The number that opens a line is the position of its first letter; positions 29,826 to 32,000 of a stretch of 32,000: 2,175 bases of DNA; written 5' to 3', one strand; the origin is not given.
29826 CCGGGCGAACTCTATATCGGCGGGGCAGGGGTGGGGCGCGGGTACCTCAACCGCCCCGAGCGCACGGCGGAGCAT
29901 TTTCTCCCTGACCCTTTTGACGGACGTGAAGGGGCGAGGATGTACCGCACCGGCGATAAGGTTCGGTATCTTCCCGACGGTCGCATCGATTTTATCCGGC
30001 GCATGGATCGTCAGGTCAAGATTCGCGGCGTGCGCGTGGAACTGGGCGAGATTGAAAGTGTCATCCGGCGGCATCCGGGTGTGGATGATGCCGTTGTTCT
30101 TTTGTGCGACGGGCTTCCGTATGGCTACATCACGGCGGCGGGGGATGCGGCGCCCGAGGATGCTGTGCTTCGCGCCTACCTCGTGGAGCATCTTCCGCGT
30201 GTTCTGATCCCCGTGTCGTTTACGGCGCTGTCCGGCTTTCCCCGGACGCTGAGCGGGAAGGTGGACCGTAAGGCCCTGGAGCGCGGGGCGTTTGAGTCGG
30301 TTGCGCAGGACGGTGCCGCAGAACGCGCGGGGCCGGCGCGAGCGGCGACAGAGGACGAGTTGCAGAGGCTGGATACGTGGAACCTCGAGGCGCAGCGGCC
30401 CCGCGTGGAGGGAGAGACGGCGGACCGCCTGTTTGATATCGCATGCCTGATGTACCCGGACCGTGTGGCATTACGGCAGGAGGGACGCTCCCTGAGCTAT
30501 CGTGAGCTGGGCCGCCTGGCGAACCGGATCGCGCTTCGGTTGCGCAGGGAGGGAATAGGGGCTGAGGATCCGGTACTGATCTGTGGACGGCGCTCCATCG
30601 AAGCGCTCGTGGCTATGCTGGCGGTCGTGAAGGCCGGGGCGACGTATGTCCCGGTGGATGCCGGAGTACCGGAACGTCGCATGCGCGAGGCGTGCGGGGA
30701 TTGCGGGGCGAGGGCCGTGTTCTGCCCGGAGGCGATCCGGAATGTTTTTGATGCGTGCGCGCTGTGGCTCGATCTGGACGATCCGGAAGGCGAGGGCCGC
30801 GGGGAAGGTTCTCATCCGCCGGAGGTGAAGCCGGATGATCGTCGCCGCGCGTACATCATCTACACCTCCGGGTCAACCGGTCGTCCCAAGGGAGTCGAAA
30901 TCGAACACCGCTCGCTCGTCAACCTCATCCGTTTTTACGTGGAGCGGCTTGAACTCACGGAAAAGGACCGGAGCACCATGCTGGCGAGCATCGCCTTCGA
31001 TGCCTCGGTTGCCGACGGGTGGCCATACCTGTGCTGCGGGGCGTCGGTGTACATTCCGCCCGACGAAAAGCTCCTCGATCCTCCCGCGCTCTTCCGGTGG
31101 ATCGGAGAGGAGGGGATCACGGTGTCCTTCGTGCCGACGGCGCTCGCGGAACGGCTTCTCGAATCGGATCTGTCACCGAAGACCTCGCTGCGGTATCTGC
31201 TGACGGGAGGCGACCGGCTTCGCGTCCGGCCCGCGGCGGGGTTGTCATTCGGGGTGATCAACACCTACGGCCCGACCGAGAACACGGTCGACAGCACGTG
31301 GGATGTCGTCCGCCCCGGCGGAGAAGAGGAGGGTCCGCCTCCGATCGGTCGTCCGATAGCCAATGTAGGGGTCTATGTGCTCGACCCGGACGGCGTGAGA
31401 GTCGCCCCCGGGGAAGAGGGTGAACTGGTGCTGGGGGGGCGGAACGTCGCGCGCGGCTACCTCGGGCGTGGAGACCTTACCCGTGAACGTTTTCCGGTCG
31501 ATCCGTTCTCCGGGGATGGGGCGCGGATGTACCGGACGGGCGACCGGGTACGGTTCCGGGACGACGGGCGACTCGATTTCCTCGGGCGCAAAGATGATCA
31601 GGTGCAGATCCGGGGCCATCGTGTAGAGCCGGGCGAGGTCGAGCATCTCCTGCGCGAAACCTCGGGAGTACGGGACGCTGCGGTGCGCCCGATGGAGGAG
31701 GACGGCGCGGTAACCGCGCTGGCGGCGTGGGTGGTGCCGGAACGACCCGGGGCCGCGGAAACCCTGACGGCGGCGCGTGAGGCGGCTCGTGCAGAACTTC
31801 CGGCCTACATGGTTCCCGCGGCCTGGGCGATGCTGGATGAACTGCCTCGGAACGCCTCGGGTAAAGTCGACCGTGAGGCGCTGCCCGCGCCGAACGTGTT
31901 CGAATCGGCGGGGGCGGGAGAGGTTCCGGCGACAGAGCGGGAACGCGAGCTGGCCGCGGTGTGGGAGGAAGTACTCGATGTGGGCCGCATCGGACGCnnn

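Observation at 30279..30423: NRPS with two complete adenylation domains in tandem and no carrier domain between them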

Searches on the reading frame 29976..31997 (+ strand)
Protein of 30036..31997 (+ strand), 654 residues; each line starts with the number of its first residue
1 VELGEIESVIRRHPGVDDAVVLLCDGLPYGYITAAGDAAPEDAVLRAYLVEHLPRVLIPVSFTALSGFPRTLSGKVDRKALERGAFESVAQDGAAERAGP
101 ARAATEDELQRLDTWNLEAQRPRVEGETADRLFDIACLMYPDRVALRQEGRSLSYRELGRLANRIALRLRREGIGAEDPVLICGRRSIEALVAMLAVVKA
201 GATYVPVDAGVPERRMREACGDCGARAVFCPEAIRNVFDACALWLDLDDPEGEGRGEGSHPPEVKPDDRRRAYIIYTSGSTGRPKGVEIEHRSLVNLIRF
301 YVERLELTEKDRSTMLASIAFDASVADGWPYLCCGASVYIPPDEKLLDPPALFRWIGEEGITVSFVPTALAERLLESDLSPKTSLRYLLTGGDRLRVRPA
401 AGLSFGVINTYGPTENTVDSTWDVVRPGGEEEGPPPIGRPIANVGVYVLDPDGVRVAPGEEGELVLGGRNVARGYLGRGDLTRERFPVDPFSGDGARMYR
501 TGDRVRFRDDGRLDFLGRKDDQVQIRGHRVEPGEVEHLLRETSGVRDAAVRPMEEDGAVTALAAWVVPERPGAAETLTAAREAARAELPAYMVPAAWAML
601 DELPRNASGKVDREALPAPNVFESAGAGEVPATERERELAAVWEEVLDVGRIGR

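Call 15: find_related_loci(query=window:30036-31997:+, collection=metagenome_contigs, flank=10000)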
Query window:30036-31997:+ (654 aa) in metagenome_contigs; peptide patterns used: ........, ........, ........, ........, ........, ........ (x = any residue, [..] = any of these).
228 stretches matched a pattern; 34 encode a relative of the query (tblastn E <= 1e-3); 33 distinct loci.
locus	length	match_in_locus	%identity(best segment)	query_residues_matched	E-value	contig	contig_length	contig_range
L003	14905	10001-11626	42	1-653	1e-121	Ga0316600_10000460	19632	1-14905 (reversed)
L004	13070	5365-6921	39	1-653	1e-114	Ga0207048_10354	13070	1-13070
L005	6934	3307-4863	42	1-654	1e-107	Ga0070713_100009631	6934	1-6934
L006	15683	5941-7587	39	1-653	6e-95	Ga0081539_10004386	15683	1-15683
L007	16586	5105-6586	42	1-647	9e-89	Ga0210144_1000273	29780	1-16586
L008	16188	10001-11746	35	74-653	5e-88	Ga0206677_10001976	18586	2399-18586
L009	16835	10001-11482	42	1-647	9e-89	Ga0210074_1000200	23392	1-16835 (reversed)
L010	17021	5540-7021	42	1-647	1e-88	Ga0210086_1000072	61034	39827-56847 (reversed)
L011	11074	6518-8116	37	1-654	5e-80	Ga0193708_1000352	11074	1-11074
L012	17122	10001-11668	37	1-653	1e-88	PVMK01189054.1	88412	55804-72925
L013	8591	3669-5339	37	1-652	8e-77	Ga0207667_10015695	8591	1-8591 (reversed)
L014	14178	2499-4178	35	1-649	5e-76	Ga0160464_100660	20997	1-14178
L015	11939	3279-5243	32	1-653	4e-72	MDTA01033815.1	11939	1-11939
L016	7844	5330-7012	34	1-653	1e-66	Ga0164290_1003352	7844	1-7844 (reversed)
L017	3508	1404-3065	33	1-653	2e-65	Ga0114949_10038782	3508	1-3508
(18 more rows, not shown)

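Call 71: predict_structure(alignment_id=A2)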
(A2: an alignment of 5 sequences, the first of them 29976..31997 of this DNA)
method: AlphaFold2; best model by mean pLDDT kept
length: 674 residues; sequences in the alignment: 5
mean_pLDDT: 66.2   pTM: 0.55
mean pLDDT of the five models: 66.2, 62.7, 61.6, 61.1, 55.7
residues with pLDDT >= 90: 49; 70-90: 289; 50-70: 175; < 50: 161
segments of 3 or more residues with pLDDT < 50: 1-13, 17-19, 106-146, 273-311, 431-441, 457-464, 489-505, 546-548, 640-652, 667-674
pLDDT, mean of each block of 10 residues (from residue 1): 33 49 76 89 73 83 82 70 83 72 53 29 34 30 49 87 91 92 85 71 82 83 69 66 72 79 73 41 29 32 37 64 83 75 64 92 82 89 82 80 82 70 80 42 66 50 56 72 62 39 51 57 62 56 52 74 87 66 86 77 76 82 78 72 34 54 52 31
secondary structure, 60 per line:
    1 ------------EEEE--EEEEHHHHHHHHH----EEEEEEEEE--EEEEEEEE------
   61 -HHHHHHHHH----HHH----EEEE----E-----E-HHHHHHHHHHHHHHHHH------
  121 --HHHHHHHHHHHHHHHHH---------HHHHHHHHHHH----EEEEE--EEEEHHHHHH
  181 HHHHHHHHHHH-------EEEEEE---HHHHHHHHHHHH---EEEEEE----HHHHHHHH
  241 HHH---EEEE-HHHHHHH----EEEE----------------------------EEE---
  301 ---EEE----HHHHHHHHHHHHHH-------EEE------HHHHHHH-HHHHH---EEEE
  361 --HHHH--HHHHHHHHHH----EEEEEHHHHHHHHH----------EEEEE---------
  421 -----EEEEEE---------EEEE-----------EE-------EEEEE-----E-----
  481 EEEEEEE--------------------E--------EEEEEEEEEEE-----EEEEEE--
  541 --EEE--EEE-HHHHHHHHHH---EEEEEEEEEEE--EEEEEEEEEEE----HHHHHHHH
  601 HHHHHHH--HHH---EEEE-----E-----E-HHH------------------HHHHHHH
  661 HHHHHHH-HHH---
elements in order (helices of 4 or more, strands of 3 or more residues): E13-16 E19-22 H23-31 E36-44 E47-54 H62-70 E82-85 H98-114 H123-139 H149-159 E164-168 E171-174 H175-191 E199-204 H208-219 E223-228 H233-243 E247-250 H252-258 E263-266 E295-297 E304-306 H311-324 E332-334 H341-347 H349-353 E357-360 H363-366 H369-378 E383-387 H388-396 E407-411 E426-431 E441-444 E465-469 E481-487 E517-527 E533-538 E543-545 E548-550 H552-561 E565-575 E578-588 H593-607 E616-619 H654-667

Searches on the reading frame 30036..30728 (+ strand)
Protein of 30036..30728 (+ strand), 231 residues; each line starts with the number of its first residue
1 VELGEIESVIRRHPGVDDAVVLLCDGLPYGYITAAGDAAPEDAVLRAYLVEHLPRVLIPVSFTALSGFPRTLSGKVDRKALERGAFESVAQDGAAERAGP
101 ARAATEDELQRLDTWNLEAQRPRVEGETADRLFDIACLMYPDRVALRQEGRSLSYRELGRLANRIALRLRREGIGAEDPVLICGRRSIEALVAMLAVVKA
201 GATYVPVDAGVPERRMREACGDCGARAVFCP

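Call 8: find_homologous_proteins(query=window:30036-30728:+, max_evalue=0.00001)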
Query window:30036-30728:+: 1867 candidates shared short words with the query, none scored E <= 0.00001.

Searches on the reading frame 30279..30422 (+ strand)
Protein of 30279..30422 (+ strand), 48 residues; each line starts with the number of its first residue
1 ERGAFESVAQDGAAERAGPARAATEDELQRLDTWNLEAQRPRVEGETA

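Call 61: search_protein_families(library=pfam, proteins=[window:30279-30422:+], max_evalue=10)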
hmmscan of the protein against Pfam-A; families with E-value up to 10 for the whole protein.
window:30279-30422:+ (48 aa): 0 families

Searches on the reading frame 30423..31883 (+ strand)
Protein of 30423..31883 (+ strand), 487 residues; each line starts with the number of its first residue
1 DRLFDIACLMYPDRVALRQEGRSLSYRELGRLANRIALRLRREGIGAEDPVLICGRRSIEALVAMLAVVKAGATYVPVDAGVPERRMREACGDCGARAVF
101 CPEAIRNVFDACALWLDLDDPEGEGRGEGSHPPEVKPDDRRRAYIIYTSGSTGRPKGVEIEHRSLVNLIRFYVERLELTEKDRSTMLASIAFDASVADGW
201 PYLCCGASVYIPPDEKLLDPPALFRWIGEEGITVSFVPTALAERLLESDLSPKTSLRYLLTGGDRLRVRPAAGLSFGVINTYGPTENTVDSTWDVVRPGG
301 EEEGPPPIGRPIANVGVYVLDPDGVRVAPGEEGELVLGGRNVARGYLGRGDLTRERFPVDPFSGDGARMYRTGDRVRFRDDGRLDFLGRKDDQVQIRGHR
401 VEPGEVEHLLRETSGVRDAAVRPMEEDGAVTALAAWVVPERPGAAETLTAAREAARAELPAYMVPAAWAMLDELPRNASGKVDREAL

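Call 30: search_solved_structures(query=window:30423-31883:+, max_evalue=1e-60)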
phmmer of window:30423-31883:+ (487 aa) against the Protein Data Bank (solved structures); distinct sequences matched with E-value up to 1e-60: 42.
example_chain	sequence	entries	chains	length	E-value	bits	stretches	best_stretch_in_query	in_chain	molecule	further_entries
6mfy_A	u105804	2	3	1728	9e-170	568.7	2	2-487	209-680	Linear gramicidin synthase subunit A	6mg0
6mfz_A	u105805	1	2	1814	1.1e-169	568.4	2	2-487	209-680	Linear gramicidin synthase subunit A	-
9be3_A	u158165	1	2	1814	1.1e-169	568.4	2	2-487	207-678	Linear gramicidin synthase subunit A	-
9be4_A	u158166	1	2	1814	1.1e-169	568.4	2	2-487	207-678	Linear gramicidin synthase subunit A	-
9meh_A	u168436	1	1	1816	1.1e-169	568.4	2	2-487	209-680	Linear gramicidin synthase subunit A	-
8xjz_C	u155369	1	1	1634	6.4e-123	414.1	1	8-486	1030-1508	Peptide synthetase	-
8hlk_A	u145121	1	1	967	1.1e-99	337.5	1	2-486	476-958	Microcystin synthetase B (Fragment)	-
5es6_A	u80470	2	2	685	8.9e-89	301.5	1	2-487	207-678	Linear gramicidin synthase subunit A | Linear gramicidin synthetase subunit A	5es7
5es5_A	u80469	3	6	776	1.3e-88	301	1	2-487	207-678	Linear gramicidin synthetase subunit A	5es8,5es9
6mfw_A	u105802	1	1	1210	3.6e-88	299.5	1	2-487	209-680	Linear gramicidin synthase subunit A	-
6mfx_A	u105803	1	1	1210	7.5e-88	298.5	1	2-487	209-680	Linear gramicidin synthase subunit A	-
5u89_A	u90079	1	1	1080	1.1e-87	297.9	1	3-487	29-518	Amino acid adenylation domain protein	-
6ulz_A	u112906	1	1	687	1.6e-87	297.4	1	2-487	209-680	Linear gramicidin synthase subunit A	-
9bfd_A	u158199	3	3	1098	4.3e-86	292.7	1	2-487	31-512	Tyrocidine synthase 1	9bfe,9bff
2vsq_A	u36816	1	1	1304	4.5e-83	282.7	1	9-485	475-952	SURFACTIN SYNTHETASE SUBUNIT 3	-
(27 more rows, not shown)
